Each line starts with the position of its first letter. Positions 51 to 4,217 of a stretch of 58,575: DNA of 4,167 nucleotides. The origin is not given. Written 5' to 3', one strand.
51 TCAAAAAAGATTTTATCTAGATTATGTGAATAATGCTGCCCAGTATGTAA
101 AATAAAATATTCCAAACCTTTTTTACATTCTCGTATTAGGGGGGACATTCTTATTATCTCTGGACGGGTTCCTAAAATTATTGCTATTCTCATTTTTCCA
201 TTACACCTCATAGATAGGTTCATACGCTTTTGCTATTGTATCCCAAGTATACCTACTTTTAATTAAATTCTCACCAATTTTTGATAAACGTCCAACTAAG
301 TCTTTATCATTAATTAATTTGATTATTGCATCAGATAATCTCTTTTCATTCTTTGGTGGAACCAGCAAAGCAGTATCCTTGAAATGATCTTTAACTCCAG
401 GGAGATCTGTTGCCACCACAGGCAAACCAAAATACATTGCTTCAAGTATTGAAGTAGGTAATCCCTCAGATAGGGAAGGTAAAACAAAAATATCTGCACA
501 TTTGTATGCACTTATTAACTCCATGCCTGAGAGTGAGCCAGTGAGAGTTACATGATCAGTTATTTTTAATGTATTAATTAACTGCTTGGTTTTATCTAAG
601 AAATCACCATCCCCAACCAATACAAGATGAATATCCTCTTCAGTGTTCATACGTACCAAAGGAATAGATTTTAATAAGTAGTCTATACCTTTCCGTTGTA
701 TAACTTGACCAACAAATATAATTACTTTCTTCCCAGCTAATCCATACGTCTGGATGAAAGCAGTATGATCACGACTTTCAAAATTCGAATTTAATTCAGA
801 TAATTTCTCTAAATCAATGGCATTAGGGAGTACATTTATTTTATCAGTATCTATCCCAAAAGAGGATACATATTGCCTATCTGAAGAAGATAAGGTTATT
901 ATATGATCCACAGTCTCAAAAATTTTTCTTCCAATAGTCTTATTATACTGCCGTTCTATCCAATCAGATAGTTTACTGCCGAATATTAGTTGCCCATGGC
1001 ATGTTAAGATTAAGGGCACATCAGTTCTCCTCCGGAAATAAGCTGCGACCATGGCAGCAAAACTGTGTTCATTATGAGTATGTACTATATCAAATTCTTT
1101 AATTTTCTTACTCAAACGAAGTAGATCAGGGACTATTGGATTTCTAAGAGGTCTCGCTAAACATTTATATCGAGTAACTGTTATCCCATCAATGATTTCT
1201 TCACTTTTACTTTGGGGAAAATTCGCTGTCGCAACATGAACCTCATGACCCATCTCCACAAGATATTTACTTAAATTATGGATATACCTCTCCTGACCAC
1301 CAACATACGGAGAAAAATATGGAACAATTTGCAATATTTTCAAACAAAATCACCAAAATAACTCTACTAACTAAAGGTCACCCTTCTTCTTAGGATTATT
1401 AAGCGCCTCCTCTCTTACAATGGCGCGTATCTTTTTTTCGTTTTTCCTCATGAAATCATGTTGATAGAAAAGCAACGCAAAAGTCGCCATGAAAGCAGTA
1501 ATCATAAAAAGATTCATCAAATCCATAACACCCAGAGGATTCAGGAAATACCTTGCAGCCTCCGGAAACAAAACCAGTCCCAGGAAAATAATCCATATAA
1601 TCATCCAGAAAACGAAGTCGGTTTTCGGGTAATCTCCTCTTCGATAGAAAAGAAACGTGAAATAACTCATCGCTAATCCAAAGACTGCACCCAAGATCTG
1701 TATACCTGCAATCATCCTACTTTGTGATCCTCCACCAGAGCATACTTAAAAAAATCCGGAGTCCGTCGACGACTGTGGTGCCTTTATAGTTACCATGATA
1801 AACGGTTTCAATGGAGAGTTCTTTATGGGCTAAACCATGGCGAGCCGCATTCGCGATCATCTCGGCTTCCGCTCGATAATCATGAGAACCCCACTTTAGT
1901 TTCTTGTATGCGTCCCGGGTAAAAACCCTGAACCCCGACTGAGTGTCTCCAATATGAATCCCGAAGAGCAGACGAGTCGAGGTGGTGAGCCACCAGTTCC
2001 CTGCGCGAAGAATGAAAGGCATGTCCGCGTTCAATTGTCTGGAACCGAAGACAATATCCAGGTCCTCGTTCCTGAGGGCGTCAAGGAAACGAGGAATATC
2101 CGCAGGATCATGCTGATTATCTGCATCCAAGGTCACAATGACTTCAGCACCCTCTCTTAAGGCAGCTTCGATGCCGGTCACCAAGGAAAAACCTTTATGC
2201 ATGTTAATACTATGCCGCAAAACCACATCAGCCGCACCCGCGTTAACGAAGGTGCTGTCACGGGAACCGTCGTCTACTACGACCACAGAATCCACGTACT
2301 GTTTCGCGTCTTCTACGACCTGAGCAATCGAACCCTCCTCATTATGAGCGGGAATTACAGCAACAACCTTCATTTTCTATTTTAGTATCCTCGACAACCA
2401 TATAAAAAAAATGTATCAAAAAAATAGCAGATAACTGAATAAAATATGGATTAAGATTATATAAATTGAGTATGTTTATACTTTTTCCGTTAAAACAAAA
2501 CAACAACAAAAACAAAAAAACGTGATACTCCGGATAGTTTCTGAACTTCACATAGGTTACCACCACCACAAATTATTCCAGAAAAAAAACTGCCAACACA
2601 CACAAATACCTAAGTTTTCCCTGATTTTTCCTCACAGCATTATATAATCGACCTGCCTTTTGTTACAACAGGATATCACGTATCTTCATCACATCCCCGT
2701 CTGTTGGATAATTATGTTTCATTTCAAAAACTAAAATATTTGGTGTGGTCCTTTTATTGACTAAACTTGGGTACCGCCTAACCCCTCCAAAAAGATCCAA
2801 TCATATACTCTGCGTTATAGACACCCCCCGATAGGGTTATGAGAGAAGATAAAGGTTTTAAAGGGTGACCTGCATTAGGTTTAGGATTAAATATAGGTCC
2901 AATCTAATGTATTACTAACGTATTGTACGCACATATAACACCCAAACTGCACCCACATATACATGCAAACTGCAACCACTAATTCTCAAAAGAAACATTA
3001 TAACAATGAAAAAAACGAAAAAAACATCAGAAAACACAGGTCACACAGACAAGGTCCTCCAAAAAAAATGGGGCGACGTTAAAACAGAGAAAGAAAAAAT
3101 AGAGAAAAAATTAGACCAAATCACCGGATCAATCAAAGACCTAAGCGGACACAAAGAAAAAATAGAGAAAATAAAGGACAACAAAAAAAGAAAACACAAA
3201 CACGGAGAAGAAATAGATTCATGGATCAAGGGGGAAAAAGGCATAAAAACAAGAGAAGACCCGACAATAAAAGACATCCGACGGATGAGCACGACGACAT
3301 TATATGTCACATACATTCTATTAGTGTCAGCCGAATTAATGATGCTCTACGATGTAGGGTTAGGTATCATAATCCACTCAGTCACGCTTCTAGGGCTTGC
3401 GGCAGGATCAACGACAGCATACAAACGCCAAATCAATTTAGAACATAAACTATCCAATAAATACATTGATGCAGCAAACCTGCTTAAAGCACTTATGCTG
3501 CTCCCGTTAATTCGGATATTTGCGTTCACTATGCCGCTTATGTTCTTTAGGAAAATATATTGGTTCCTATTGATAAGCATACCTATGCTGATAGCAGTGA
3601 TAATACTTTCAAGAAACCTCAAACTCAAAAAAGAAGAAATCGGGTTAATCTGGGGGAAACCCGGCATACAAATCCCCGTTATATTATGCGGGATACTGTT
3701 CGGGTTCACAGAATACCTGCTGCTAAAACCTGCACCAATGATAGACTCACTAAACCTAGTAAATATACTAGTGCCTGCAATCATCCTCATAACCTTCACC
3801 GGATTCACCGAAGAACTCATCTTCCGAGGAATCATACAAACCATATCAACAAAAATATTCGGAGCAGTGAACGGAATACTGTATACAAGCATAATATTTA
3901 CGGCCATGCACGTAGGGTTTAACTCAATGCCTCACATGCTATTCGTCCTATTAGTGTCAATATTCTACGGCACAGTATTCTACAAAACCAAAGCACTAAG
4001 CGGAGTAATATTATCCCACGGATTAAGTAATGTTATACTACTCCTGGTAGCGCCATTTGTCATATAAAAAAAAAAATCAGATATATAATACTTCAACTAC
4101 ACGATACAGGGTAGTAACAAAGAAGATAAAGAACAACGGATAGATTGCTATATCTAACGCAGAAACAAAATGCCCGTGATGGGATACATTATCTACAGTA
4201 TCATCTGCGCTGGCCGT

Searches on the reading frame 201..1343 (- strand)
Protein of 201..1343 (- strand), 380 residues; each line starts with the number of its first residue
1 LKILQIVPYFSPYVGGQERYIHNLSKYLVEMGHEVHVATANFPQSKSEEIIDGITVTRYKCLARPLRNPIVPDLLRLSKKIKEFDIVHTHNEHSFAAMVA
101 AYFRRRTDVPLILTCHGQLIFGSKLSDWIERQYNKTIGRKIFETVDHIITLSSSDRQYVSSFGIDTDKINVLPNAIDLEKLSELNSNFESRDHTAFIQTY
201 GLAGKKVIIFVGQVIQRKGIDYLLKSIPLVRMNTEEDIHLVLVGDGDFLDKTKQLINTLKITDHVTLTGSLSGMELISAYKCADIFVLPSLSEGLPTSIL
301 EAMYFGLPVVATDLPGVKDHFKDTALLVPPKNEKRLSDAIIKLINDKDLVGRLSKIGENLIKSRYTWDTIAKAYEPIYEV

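Call 66: search_protein_families(library=pfam, proteins=[window:201-1343:-], max_evalue=0.001)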
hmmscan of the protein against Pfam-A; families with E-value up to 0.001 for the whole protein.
window:201-1343:- (380 aa): 8 families
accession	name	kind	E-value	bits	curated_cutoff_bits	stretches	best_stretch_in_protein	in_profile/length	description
PF00534.26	Glycos_transf_1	-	6.1e-41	140.3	26.4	1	203-358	13-170/172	Glycosyl transferases group 1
PF13439.12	Glyco_transf_4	-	1.7e-37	129.5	28.5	1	14-180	1-170/170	Glycosyltransferase Family 4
PF13692.12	Glyco_trans_1_4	-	4.7e-37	127.9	27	1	206-346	2-142/142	Glycosyl transferases group 1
PF13579.12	Glyco_trans_4_4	-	1e-22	81.6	29.7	1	15-174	1-157/158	Glycosyl transferase 4-like domain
PF13477.12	Glyco_trans_4_2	-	7.5e-08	33.1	23.4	1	18-132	10-123/139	Glycosyl transferase 4-like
PF20706.3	GT4-conflict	-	2.3e-06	27.3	26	1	204-372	196-383/385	Family 4 Glycosyltransferase in conflict systems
PF13524.12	Glyco_trans_1_2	-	4.7e-05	23.8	25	1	236-373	13-141/144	Glycosyl transferase-like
PF11997.14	DUF3492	-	0.00018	21.8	23.3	0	68-157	160-258/268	Domain of unknown function (DUF3492)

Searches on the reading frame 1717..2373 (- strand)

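Call 66: search_protein_families(library=pfam, proteins=[window:1717-2373:-], max_evalue=0.001)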
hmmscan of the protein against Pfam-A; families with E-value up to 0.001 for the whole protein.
window:1717-2373:- (218 aa): 1 family
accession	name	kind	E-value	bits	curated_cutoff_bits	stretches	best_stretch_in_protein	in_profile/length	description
PF00535.33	Glycos_transf_2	-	3.8e-20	72.9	23.3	1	6-159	3-167/168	Glycosyl transferase family 2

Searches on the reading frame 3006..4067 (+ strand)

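Call 66: search_protein_families(library=pfam, proteins=[window:3006-4067:+], max_evalue=0.001)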
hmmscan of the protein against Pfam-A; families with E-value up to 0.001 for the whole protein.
window:3006-4067:+ (353 aa): 1 family
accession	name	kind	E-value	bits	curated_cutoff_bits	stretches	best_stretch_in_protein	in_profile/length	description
PF02517.21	Rce1-like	-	3.1e-15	56.6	22.4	1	254-344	4-93/93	Type II CAAX prenyl endopeptidase Rce1-like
